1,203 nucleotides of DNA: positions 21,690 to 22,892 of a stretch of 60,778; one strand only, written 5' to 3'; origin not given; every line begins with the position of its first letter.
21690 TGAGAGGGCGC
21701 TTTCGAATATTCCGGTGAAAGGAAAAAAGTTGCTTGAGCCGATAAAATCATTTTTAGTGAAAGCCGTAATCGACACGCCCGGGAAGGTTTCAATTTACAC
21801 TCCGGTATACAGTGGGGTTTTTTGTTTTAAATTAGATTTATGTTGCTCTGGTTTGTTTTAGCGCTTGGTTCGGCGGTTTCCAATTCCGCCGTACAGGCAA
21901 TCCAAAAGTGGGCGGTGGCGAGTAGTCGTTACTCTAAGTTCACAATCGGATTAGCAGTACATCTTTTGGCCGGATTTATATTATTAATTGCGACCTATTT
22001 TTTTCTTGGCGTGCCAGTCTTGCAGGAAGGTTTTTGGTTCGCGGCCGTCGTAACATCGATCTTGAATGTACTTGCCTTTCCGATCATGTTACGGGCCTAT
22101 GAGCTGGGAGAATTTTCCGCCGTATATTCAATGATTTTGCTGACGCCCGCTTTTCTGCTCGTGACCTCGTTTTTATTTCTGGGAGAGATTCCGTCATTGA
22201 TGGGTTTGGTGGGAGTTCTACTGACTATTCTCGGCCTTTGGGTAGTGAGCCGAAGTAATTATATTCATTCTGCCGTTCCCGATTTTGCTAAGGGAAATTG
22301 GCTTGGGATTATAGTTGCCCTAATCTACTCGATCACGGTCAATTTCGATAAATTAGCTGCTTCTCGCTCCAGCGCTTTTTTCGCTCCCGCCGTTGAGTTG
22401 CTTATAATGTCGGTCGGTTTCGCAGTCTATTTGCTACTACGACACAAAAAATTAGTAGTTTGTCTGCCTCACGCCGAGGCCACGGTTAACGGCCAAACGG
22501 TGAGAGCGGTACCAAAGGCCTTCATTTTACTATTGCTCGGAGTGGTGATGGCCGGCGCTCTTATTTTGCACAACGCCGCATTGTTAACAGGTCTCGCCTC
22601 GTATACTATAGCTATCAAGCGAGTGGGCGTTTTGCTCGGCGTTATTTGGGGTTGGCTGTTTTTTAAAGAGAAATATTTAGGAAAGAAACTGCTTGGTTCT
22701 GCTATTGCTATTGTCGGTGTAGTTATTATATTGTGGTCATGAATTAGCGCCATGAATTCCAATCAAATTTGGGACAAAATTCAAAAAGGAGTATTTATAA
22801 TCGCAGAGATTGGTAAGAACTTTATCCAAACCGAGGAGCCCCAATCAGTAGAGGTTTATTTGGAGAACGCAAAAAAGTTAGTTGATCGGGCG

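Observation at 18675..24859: NeuC-NeuA-NeuB sialic-acid pathway embedded in a CPR glycan locus, with three unusual co-transcribed partners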

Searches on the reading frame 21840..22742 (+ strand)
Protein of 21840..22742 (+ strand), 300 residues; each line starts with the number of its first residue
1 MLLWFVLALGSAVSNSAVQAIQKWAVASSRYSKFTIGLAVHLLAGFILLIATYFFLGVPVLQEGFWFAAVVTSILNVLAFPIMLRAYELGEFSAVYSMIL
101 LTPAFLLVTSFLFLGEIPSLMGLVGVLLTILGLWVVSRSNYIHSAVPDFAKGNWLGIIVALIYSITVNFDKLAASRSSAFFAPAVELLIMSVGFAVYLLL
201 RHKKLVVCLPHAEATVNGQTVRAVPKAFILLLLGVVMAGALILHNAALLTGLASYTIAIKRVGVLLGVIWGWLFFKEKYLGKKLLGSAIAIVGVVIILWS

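Call 4: search_protein_families(library=pfam, proteins=[window:21840-22742:+], max_evalue=0.01)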
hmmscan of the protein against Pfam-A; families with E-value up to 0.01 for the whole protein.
window:21840-22742:+ (300 aa): 1 family
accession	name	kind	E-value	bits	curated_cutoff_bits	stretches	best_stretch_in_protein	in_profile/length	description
PF00892.27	EamA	-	7.8e-17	62.3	28.2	2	3-137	2-134/135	EamA-like transporter family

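Call 5: search_protein_families(library=ncbifam, proteins=[window:21840-22742:+], max_evalue=0.01)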
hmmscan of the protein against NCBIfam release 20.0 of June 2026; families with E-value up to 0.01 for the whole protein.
window:21840-22742:+ (300 aa): 1 family
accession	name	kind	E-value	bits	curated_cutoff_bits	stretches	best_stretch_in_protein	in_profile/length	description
TIGR03340.1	phn_DUF6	hypoth_equivalog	2.5e-14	53.6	288.15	1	29-297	21-281/281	phosphonate utilization associated putative membrane protein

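Call 57: search_solved_structures(query=window:21840-22742:+, max_evalue=10, show_alignments=0)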
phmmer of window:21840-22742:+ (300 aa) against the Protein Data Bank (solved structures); distinct sequences matched with E-value up to 10: 0.
